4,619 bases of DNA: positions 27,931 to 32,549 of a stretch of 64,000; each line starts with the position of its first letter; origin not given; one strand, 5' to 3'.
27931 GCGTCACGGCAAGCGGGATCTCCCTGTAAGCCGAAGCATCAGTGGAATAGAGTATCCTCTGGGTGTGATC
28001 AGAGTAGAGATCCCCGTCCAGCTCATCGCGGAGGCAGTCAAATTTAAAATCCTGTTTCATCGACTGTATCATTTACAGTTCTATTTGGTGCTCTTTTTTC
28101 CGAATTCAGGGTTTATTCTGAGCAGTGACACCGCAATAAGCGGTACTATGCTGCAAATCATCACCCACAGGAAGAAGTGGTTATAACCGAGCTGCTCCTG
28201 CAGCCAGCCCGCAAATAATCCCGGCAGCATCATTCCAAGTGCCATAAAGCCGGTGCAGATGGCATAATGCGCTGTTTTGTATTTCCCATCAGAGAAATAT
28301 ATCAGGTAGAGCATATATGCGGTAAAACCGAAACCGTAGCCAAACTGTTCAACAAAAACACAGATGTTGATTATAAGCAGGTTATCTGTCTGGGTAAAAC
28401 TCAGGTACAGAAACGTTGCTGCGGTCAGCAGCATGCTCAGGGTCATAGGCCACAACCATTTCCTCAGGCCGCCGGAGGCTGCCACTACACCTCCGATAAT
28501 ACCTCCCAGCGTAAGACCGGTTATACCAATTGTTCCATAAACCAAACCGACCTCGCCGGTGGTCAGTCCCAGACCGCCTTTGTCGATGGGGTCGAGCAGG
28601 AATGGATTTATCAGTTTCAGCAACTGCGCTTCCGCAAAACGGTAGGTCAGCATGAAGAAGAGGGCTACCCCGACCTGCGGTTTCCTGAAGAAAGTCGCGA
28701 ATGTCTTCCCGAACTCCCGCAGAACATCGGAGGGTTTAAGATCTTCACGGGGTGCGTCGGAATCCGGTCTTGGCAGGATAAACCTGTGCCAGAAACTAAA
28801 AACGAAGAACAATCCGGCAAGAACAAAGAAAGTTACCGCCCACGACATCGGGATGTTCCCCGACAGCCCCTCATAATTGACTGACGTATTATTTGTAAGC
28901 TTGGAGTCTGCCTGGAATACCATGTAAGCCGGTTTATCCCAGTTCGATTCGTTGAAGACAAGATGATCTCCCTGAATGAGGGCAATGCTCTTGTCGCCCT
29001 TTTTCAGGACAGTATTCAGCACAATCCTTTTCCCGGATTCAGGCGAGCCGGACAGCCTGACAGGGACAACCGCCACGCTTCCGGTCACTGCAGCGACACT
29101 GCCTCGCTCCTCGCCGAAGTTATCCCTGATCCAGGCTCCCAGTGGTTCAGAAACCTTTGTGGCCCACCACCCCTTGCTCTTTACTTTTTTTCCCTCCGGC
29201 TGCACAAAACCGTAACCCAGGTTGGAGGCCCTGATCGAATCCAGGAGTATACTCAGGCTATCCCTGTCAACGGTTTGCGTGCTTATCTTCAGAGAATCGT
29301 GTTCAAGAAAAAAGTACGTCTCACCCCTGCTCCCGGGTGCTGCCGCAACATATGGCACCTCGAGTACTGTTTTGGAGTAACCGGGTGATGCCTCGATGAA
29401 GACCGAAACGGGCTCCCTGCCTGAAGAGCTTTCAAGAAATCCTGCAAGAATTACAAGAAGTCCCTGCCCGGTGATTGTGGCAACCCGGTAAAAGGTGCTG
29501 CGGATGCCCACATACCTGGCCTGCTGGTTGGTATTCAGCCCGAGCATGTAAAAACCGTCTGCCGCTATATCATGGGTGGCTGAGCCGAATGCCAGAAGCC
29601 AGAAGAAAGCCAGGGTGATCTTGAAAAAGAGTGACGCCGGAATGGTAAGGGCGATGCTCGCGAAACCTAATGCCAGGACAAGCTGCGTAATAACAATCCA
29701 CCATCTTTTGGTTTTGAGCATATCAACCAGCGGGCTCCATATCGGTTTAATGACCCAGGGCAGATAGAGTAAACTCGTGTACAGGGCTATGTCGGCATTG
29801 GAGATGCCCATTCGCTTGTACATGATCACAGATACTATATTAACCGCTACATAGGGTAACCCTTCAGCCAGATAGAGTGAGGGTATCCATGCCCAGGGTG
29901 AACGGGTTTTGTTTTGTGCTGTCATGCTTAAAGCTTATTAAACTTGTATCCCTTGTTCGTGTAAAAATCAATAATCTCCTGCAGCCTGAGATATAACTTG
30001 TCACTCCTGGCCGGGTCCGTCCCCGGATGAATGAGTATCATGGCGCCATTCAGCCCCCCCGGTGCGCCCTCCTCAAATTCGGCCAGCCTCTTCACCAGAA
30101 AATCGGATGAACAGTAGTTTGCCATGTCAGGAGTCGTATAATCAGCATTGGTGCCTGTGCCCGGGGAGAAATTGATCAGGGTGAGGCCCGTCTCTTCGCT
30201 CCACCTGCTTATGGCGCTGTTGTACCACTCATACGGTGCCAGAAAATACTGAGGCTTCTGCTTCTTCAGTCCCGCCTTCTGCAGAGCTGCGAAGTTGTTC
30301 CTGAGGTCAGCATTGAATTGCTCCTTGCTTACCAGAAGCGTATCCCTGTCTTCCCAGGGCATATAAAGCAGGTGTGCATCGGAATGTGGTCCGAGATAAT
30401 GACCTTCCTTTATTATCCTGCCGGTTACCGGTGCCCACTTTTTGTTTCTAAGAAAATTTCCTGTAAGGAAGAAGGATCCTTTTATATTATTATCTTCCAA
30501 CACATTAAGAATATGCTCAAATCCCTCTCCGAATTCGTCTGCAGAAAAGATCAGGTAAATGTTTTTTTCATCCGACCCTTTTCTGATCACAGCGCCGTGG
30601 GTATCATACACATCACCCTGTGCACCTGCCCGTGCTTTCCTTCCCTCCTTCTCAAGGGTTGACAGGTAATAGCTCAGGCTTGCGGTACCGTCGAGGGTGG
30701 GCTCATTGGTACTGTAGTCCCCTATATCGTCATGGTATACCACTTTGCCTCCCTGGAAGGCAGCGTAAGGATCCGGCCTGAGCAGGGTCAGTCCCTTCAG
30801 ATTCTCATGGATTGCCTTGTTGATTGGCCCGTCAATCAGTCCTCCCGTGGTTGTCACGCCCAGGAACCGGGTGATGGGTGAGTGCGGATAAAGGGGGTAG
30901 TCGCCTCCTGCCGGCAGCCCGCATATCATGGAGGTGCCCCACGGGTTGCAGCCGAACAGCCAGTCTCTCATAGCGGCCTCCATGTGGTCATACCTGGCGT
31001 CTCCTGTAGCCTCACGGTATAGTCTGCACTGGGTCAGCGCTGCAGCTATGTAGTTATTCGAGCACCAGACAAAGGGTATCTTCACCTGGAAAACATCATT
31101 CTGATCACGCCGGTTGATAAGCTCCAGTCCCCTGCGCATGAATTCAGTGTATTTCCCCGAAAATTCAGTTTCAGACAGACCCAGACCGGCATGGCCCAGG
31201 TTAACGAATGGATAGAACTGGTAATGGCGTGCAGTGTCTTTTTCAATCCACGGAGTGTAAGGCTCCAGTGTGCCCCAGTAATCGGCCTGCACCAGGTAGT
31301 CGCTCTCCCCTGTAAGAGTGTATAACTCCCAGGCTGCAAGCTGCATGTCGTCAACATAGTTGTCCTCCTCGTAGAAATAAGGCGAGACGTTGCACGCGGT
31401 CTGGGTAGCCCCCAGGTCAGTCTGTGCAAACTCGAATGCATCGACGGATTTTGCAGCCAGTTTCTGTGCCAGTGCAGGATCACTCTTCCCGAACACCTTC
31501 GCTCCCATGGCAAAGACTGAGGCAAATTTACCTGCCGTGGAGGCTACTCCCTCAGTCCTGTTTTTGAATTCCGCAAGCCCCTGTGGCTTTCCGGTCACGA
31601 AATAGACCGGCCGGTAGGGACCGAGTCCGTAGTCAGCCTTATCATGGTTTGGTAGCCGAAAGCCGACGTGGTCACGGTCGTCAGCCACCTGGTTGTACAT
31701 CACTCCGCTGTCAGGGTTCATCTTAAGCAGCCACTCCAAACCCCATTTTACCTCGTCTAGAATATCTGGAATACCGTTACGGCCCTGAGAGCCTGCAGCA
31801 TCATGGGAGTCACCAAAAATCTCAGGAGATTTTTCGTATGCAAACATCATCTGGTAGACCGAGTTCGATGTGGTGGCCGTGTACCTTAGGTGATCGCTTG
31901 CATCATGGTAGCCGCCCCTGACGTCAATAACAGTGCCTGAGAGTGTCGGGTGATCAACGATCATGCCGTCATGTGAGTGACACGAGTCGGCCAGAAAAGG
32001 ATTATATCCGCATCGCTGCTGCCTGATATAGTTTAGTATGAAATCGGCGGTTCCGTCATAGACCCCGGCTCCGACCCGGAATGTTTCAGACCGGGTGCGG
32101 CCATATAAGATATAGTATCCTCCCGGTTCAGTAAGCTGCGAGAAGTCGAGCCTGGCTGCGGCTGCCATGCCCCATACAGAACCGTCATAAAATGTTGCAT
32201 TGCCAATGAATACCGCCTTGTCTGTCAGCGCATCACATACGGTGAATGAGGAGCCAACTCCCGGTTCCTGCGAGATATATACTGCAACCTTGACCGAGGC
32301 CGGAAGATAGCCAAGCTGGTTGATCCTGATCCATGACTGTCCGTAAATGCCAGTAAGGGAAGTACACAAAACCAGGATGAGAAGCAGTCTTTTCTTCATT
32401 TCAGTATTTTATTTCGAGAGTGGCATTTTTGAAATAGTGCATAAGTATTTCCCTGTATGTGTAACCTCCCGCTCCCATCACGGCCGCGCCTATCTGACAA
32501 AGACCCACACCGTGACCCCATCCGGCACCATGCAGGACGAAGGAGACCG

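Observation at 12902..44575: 32-kb contiguous peptidoglycan/muropeptide harvesting locus fed by a SusC/SusD pair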

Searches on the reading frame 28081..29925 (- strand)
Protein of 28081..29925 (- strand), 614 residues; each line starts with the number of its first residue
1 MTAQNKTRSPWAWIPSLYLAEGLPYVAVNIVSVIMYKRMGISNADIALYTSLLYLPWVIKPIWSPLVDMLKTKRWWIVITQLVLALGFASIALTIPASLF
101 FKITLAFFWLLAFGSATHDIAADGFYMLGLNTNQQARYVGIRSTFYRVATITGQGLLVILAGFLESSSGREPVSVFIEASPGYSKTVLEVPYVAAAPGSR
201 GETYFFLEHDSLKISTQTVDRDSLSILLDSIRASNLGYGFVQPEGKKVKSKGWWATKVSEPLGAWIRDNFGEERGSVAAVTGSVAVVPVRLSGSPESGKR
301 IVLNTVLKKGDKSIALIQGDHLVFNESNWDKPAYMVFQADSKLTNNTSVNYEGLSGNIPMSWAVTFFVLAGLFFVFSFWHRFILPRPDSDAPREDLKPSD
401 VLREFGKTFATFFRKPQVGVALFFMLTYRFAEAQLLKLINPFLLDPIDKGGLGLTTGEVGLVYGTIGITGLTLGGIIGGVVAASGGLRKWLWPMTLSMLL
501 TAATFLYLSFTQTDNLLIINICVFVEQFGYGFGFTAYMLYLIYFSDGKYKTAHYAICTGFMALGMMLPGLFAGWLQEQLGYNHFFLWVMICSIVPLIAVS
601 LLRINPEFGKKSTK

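Call 3: search_protein_families(library=pfam, proteins=[window:28081-29925:-], max_evalue=0.001)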
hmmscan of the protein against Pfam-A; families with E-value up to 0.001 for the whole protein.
window:28081-29925:- (614 aa): 2 families
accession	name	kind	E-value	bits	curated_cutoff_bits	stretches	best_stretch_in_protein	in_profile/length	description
PF07690.21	MFS_1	-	3.3e-12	46.4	33.4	3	361-541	149-319/347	Major Facilitator Superfamily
PF03092.22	BT1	-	1.6e-10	40.8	22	1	21-166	5-149/432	BT1 family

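Call 5: search_protein_families(library=ncbifam, proteins=[window:28081-29925:-], max_evalue=0.01)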
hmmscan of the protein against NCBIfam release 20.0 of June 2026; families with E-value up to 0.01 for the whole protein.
window:28081-29925:- (614 aa): 6 families
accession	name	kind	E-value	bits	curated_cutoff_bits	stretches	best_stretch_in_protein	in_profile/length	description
TIGR00901.2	2A0125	subfamily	2.5e-45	154.9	350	2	360-599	167-414/417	AmpG family muropeptide MFS transporter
NF008238.0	PRK11010.1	equivalog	6.3e-23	81.4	756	2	360-610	171-410/492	muropeptide MFS transporter AmpG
NF008867.0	PRK11902.1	equivalog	4.7e-21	75.2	656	2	360-598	172-399/419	muropeptide transporter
TIGR02718.1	sider_RhtX_FptX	subfamily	2.7e-17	62.8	356.15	2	14-162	6-158/390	RhtX/FptX family siderophore transporter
TIGR00900.1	2A0121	subfamily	3.6e-05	23.3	319.6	1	368-580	161-364/364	H+ Antiporter protein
TIGR00880.1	2_A_01_02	superfamily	0.00096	19.3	131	1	500-601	35-136/141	multidrug resistance protein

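Call 13: find_encoding_contigs(protein=window:28081-29925:-, flank=10000, max_places=6)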
Protein window:28081-29925:- (614 aa): 1 contig read that carries it; 1 place shown.
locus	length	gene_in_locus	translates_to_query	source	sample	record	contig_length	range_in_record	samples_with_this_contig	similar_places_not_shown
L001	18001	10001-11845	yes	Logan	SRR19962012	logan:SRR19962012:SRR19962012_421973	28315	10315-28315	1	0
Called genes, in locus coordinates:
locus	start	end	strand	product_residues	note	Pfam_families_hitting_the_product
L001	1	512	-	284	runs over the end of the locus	-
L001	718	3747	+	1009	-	PF01520:Amidase_3 (faint), PF25275:Golvesin_C, PF00041:fn3 (weak)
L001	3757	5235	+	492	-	PF00535:Glycos_transf_2, PF10111:Glyco_tranf_2_2 (weak)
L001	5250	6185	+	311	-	PF16269:DUF4922, PF26216:GDPGP1_C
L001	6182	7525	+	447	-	PF08486:SpoIID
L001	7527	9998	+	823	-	PF02927:CelD_N, PF00759:Glyco_hydro_9, PF01522:Polysacc_deac_1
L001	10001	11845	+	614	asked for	PF03092:BT1, PF07690:MFS_1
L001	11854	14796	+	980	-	PF01565:FAD_binding_4, PF02913:FAD-oxidase_C, PF13183:Fer4_8, PF13534:Fer4_17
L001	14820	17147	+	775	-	-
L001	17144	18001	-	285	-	?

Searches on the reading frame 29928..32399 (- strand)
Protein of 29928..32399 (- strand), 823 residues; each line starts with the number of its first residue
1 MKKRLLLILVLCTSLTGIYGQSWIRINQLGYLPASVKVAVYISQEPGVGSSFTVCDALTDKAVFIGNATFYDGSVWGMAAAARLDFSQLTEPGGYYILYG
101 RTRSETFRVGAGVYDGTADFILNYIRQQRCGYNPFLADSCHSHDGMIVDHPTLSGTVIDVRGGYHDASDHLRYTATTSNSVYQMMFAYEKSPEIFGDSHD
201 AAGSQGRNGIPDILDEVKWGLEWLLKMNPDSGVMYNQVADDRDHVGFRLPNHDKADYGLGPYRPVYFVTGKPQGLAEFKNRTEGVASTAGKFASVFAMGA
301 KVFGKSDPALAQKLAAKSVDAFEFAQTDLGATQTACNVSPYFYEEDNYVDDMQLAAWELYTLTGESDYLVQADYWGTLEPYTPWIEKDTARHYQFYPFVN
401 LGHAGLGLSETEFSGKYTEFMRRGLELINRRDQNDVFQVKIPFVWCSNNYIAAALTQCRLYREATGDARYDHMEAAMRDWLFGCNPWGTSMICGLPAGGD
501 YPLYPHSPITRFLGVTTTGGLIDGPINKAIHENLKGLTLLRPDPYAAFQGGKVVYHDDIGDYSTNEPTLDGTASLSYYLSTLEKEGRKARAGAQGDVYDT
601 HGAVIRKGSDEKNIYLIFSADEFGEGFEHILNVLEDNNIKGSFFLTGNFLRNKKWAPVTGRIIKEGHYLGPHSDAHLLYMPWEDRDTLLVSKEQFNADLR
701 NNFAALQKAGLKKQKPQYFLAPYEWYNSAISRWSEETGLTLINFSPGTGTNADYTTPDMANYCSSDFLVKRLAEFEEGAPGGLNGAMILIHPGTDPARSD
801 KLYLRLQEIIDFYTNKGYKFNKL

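Call 3: search_protein_families(library=pfam, proteins=[window:29928-32399:-], max_evalue=0.001)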
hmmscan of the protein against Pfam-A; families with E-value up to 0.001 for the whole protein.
window:29928-32399:- (823 aa): 3 families
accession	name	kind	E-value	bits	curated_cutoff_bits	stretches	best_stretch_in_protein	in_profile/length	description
PF00759.25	Glyco_hydro_9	-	1.1e-68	233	27.7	1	114-578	1-443/444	Glycosyl hydrolase family 9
PF02927.20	CelD_N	-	3.1e-17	63.5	24.6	1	21-101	3-83/86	Cellulase N-terminal ig-like domain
PF01522.26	Polysacc_deac_1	-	7.4e-13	49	23.1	1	609-741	4-123/124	Polysaccharide deacetylase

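Call 5: search_protein_families(library=ncbifam, proteins=[window:29928-32399:-], max_evalue=0.01)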
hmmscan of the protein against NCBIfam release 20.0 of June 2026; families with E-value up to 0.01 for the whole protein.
window:29928-32399:- (823 aa): 7 families
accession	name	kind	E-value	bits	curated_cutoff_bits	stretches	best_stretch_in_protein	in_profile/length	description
NF049990.1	CellobisidaseCelK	equivalog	6.4e-17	61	1700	1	158-368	375-580/889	cellulose 1,4-beta-cellobiosidase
TIGR02764.1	spore_ybaN_pdaB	equivalog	1.8e-13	50.7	237.4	1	609-822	3-186/191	polysaccharide deacetylase family sporulation protein PdaB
TIGR02884.1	spore_pdaA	equivalog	5.6e-13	49.1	298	1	593-821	18-218/224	delta-lactam-biosynthetic de-N-acetylase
TIGR02873.1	spore_ylxY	hypoth_equivalog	2e-09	37.1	391.5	1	603-820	75-260/268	probable sporulation protein, polysaccharide deacetylase family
NF045822.1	PgAcgDacpgdA2_Bac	equivalog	3.2e-07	29.9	400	1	608-676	66-131/274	peptidoglycan-N-acetylglucosamine deacetylase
TIGR04243.1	nodulat_NodB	equivalog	7.1e-07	28.9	240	1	613-760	3-136/197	chitooligosaccharide deacetylase NodB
NF045821.1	PgAcgDacpgdA1_Bac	equivalog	9.5e-06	24.7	400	1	629-745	105-209/282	peptidoglycan-N-acetylglucosamine deacetylase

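Call 37: search_solved_structures(query=window:29928-32399:-, max_evalue=0.00001)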
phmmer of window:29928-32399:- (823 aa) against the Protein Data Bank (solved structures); distinct sequences matched with E-value up to 0.00001: 21.
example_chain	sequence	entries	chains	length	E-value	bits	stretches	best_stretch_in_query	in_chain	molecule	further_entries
3x17_B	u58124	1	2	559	2e-39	138.4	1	23-577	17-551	Endoglucanase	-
5u2o_A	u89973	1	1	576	2.7e-29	104.9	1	32-582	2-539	J30 CCH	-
5u0h_A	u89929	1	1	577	1.7e-25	92.3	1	32-582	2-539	J30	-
6dht_A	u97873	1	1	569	1.5e-21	79.2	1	16-239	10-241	Xyloglucan-specific endo-beta-1,4-glucanase BoGH9A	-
4cj0_A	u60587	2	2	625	2.6e-17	65.2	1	21-506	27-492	ENDOGLUCANASE D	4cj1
1clc_A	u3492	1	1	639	2.9e-17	65.1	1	21-506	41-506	ENDOGLUCANASE CELD; EC: 3.2.1.4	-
1g87_A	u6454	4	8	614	1.4e-10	43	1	155-374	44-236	ENDOCELLULASE 9G | ENDOGLUCANASE 9G | ENDOGLUCANASE G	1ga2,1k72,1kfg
5e2j_A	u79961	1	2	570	1.9e-10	42.5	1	61-242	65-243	Endoglucanase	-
3ez8_A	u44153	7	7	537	7.1e-10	40.6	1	61-535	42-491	Cellulase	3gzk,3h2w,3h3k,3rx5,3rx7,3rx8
1rq5_A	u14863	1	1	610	4.1e-09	38.1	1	158-368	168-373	Cellobiohydrolase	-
8ihw_A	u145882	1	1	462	9.7e-09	36.9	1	158-385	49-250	Endoglucanase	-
3wc3_A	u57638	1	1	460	1e-08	36.8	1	159-385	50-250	Endo-1, 4-beta-glucanase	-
8ihy_A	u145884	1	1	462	1.1e-08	36.7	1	159-385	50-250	Endoglucanase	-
8ihx_A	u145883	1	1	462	1.2e-08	36.5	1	159-385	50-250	Endoglucanase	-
1ut9_A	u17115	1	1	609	1.7e-08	36.1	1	158-368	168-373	CELLULOSE 1,4-BETA-CELLOBIOSIDASE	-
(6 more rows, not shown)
